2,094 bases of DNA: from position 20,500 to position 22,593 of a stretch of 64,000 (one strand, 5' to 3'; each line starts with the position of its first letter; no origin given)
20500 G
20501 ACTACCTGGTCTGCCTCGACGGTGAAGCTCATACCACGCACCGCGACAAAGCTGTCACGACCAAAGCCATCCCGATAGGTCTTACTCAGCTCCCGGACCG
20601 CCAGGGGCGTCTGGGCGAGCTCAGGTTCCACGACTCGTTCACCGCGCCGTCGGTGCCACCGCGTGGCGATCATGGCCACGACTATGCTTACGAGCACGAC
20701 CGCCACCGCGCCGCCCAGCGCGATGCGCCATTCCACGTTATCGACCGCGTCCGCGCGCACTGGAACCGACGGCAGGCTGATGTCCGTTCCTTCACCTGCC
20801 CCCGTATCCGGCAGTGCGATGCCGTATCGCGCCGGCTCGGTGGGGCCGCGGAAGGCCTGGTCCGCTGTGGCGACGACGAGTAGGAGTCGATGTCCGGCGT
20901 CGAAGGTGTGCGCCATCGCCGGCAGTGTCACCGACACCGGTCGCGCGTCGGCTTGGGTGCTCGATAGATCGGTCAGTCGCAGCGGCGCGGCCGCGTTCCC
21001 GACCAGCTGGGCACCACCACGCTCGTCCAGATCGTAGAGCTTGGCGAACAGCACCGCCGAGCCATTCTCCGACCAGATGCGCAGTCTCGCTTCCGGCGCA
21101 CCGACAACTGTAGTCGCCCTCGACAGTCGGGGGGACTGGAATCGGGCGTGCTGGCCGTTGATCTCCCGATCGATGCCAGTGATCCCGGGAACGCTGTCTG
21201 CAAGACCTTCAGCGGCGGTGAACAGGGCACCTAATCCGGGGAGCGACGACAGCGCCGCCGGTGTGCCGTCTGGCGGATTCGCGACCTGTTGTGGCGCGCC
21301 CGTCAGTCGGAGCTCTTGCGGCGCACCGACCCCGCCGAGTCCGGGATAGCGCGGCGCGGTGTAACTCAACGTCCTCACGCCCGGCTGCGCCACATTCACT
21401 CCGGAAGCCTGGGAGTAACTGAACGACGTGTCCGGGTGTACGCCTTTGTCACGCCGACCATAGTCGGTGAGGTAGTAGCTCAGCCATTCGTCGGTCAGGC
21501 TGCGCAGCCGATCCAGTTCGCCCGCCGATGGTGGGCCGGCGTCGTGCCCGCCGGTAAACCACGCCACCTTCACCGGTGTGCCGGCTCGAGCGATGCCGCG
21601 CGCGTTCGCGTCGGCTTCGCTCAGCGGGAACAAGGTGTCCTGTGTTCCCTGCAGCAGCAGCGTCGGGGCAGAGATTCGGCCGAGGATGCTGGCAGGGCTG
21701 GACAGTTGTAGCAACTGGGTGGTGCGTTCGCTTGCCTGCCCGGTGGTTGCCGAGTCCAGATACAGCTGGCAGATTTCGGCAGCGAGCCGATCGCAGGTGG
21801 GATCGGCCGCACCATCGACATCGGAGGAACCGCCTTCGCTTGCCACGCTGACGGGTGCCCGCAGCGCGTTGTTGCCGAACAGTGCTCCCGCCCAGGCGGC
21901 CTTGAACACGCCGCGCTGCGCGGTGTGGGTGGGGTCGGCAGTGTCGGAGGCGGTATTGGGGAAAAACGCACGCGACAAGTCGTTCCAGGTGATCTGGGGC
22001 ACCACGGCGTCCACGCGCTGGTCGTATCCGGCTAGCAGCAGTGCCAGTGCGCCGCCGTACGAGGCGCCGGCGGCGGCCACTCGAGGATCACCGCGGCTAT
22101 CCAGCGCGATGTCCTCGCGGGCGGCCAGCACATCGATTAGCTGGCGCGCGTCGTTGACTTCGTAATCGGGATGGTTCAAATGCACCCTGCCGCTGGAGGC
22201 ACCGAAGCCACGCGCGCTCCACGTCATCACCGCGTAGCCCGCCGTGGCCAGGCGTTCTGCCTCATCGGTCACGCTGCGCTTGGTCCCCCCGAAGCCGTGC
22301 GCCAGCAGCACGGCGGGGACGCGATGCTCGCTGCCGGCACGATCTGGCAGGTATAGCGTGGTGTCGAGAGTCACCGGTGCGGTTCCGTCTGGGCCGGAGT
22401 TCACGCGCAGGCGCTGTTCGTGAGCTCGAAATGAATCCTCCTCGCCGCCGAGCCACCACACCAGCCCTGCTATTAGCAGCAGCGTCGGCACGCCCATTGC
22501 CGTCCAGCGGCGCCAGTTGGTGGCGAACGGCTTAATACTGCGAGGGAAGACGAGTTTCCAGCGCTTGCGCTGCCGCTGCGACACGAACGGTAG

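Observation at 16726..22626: ABC ATPase fused to a predicted extracytoplasmic S15/CocE-NonD hydrolase, beside a kinase/regulator pair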

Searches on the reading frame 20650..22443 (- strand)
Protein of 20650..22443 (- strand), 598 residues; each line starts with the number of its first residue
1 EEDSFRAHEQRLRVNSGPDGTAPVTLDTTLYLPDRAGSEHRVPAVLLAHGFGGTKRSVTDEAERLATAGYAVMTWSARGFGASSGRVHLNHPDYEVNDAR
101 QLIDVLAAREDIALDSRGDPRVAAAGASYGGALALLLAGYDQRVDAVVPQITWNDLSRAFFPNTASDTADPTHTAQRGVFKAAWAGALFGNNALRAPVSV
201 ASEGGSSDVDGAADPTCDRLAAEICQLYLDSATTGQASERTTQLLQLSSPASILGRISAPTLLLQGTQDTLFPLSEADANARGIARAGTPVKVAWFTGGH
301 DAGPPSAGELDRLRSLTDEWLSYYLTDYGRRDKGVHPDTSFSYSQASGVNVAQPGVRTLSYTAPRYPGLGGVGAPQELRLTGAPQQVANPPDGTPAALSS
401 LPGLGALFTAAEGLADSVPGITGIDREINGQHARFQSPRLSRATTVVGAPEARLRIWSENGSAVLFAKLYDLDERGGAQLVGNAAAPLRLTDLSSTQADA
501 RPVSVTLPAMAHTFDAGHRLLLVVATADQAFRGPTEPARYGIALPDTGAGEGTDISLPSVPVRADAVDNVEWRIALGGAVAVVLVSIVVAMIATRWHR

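Call 15: search_protein_representatives(protein=window:20650-22443:-)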
Query: 598 residues. Proteins with E-value up to 0.001 (for the whole library): 4046; up to 1e-10: 1513; up to 1e-30: 479. The best 150 are listed.
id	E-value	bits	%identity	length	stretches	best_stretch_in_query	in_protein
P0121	1.4e-197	674.4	74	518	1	2-462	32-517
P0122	1.5e-151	522.5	54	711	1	4-596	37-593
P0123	1.1e-149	516.3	54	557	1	5-520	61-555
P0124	5.1e-144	497.6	50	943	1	4-593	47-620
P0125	8.0e-136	470.6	50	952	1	5-547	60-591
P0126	7.0e-119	414.6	59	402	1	3-406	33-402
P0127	1.6e-112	393.6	44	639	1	12-595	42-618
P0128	2.9e-110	386.2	47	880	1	20-596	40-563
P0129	2.3e-107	376.6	46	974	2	214-589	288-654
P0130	7.1e-105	368.4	46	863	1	6-590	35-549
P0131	2.1e-104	366.8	48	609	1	14-545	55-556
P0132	3.5e-104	366.1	50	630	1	8-593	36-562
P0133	5.0e-103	362.3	46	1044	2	7-206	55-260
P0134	4.7e-101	355.8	55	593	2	13-190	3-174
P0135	2.2e-100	353.5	47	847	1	15-570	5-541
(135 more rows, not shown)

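Call 21: search_solved_structures(query=window:20650-22443:-, max_evalue=0.01, show_alignments=1)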
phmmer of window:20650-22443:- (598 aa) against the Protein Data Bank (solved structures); distinct sequences matched with E-value up to 0.01: 37.
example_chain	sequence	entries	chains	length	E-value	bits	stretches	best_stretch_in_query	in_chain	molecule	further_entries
8yzo_A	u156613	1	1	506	1.9e-16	63.1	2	28-165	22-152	Lipase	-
8yzn_A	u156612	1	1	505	2.5e-16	62.7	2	28-165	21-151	Lipase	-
9pjb_A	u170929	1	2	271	2.6e-12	49.5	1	29-148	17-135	MHETase MHT043-5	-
7qjm_A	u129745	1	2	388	5e-11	45.2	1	23-148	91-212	alpha/beta-hydrolase (202)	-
8b4u_A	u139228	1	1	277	1.6e-10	43.5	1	29-149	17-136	Alpha/beta hydrolase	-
2hdw_A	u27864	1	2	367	7.7e-07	31.4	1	24-201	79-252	Hypothetical protein PA2218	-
5xb6_A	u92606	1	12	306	0.00012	24.1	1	22-147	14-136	Uncharacterized protein YcjY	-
1a7u_A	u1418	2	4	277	0.00022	23.3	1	44-133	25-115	CHLOROPEROXIDASE T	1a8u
1brt_A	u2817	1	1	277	0.00026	23.1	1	44-133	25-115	BROMOPEROXIDASE A2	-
1bro_A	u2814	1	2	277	0.00026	23.1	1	44-133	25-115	BROMOPEROXIDASE A2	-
1hkh_A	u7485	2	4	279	0.00031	22.8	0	30-132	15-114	GAMMA LACTAMASE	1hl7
9w30_A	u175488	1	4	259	0.00044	22.3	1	24-146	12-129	Alpha/beta superfamily hydrolase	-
3vdx_A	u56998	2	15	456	0.00051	22.1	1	41-134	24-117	Designed 16nm tetrahedral protein cage containing Non-haem bromoperoxidase BPO-A2 and Matr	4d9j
8ian_A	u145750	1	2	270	0.00063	21.8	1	30-161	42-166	PET hydrolase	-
4iq4_A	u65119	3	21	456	0.00084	21.4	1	43-134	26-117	Non-haem bromoperoxidase BPO-A2, Matrix protein 1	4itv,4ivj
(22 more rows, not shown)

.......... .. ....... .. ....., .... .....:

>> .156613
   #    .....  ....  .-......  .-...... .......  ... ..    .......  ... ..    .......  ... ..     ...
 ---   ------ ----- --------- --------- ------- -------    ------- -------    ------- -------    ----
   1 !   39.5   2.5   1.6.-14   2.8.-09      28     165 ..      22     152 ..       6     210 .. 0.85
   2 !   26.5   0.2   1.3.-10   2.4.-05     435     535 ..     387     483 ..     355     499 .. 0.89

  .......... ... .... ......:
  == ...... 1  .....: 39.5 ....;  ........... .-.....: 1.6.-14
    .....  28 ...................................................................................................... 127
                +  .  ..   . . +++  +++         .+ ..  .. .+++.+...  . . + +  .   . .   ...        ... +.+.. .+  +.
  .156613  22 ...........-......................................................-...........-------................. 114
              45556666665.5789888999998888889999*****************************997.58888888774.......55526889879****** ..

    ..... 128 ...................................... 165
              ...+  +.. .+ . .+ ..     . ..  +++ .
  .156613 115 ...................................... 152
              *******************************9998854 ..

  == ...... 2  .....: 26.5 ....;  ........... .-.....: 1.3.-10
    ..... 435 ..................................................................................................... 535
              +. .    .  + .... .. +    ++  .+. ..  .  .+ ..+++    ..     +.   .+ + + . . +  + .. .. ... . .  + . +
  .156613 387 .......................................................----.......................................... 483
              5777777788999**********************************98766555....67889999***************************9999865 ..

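Call 44: search_solved_structures(query=A2, max_evalue=0.001)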
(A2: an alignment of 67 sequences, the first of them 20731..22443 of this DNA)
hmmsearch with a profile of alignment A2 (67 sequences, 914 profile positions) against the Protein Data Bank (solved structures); distinct sequences matched with E-value up to 0.001: 876 (the best 60 are shown).
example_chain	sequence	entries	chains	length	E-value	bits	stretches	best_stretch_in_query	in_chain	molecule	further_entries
7lkp_A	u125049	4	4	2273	5.7e-75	256.3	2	609-834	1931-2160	Retinal-specific phospholipid-transporting ATPase ABCA4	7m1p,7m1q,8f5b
7e7i_A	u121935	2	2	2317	6e-75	256.2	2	609-834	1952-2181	Retinal-specific phospholipid-transporting ATPase ABCA4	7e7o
7lkz_A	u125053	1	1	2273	1.3e-73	251.7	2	609-834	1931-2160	Retinal-specific phospholipid-transporting ATPase ABCA4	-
7e7q_A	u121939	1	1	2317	1.4e-73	251.7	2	609-834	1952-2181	Retinal-specific phospholipid-transporting ATPase ABCA4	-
7w01_A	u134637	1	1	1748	9.8e-71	242.2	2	607-832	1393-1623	Phospholipid-transporting ATPase ABCA3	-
7w02_A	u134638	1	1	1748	2.2e-69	237.7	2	607-832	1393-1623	Phospholipid-transporting ATPase ABCA3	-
8edw_A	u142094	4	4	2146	2.4e-69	237.6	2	600-874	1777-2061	Phospholipid-transporting ATPase ABCA7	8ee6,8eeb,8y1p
8eop_A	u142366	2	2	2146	6.8e-68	232.8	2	600-874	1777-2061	Phospholipid-transporting ATPase ABCA7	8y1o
7tby_A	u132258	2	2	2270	4.9e-67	230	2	607-827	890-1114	ATP-binding cassette, sub-family A (ABC1), member 1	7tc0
7tbz_A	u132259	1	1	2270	4.9e-67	230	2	607-827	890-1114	ATP-binding cassette, sub-family A (ABC1), member 1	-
7tdt_A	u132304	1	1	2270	4.9e-67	230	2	607-827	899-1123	Phospholipid-transporting ATPase ABCA1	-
5xjy_A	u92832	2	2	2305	5e-67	230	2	607-827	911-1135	ATP-binding cassette sub-family A member 1 | Phospholipid-transporting ATPase ABCA1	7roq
7tbw_A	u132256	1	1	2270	1.1e-65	225.5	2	607-827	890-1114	ATP-binding cassette, sub-family A (ABC1), member 1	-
7o0y_B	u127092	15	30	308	7.6e-55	189.7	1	616-859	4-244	Probable ABC transporter ATP-binding protein NosF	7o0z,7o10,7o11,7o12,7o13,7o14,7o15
7qba_B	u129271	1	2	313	1.1e-54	189.1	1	611-859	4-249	Probable ABC transporter ATP-binding protein NosF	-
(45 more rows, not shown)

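Call 53: predict_structure(alignment_id=A2)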
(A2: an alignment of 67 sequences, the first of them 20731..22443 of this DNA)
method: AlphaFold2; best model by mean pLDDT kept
length: 571 residues; sequences in the alignment: 67
mean_pLDDT: 90.6   pTM: 0.92
mean pLDDT of the five models: 90.6, 90.6, 90.4, 89.9, 89.8
residues with pLDDT >= 90: 441; 70-90: 68; 50-70: 56; < 50: 6
segments of 3 or more residues with pLDDT < 50: none
pLDDT, mean of each block of 10 residues (from residue 1): 88 96 97 97 98 96 98 97 95 98 98 97 98 99 98 97 83 84 91 58 53 73 93 94 97 98 97 98 98 96 90 96 86 80 87 78 97 96 97 85 72 64 70 97 98 97 97 93 94 96 97 98 96 94 85 88 79 37
secondary structure, 60 per line:
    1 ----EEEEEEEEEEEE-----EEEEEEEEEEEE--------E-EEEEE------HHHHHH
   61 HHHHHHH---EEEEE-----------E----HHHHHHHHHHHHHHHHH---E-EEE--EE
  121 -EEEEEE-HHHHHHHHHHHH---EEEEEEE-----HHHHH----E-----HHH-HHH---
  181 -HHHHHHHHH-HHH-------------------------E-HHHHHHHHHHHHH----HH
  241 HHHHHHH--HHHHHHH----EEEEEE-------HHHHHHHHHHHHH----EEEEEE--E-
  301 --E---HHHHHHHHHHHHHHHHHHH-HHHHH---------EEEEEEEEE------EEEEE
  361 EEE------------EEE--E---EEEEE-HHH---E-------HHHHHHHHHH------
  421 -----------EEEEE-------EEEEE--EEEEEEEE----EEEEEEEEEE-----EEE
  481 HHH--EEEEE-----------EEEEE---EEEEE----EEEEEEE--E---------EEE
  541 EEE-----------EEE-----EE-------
elements in order: E5-16 E22-33 E44-48 H55-67 E71-75 H92-108 E114-116 E122-127 H129-140 E144-150 H156-160 H182-190 H222-234 H239-247 H250-256 E261-266 H274-286 E291-296 H307-325 H327-331 E341-349 E356-363 E376-378 E385-389 H405-414 E432-436 E444-448 E451-458 E463-472 E478-480 E486-490 E502-506 E510-514 E519-525 E538-543 E555-557

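Call 55: fold_search(model_id=the predicted structure, library=pdb)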
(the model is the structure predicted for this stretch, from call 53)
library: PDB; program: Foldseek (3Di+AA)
matches with E <= 10: 1879; with E <= 0.001: 1568
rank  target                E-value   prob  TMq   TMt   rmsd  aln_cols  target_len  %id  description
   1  8yzo                  1.8e-31  1.00  0.63  0.70   7.0       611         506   19  Crystal structural analysis of PaL mutant L297M (released 2024-04-17)
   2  8yzn                  7.5e-31  1.00  0.63  0.70   7.0       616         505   19  Crystal structural analysis of PaL (released 2024-04-17)
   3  3i2g                  1.2e-25  1.00  0.64  0.64   7.5       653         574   16  Cocaine Esterase with mutation G173Q, bound to DTT adduct (released 2010-06-16)
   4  3i2h                  1.6e-25  1.00  0.65  0.64   7.3       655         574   16  Cocaine Esterase with mutation L169K, bound to DTT adduct (released 2010-06-16)
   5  7f65                  2.1e-25  1.00  0.66  0.66   6.4       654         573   15  Bacetrial Cocaine Esterase with mutations T172R/G173Q/V116K/S117A/A51L, bound to benzoic acid (released 2021-09-15)
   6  1l7q                  2.8e-25  1.00  0.66  0.66   6.8       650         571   16  Ser117Ala Mutant of Bacterial Cocaine Esterase cocE (released 2003-02-11)
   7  9k48                  3.1e-25  1.00  0.63  0.63  10.0       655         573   16  Bacetrial Cocaine Esterase with mutations T172R/G173Q/V116K/S117A/A51K (released 2024-12-18)
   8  1l7r                  3.5e-25  1.00  0.67  0.67   6.9       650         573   16  Tyr44Phe Mutant of Bacterial Cocaine Esterase cocE (released 2003-02-11)
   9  3pui                  3.5e-25  1.00  0.65  0.65   6.8       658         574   16  Cocaine Esterase with mutations G4C, S10C (released 2011-09-21)
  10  3i2i                  4.5e-25  1.00  0.64  0.64   6.5       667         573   16  Cocaine Esterase with mutation T172R, bound to DTT adduct (released 2010-06-16)
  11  3i2j                  5.4e-25  1.00  0.66  0.66   6.8       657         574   16  Cocaine Esterase, wild type, without a ligand (released 2010-06-16)
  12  3i2f                  7.7e-25  1.00  0.66  0.65   6.3       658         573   16  Cocaine Esterase with mutations T172R / G173Q, bound to DTT adduct (released 2010-06-16)
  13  1ju3                  1.6e-24  1.00  0.66  0.66   7.4       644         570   17  BACTERIAL COCAINE ESTERASE COMPLEX WITH TRANSITION STATE ANALOG (released 2001-12-21)
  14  4p08                  1.7e-24  1.00  0.65  0.65   9.9       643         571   16  Engineered thermostable dimeric cocaine esterase (released 2014-07-16)
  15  4pf1_A                4.2e-23  1.00  0.61  0.57   8.8       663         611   15  Crystal structure of aminopeptidase from marine sediment archaeon Thaumarchaeota archaeon (released 2014-06-11)
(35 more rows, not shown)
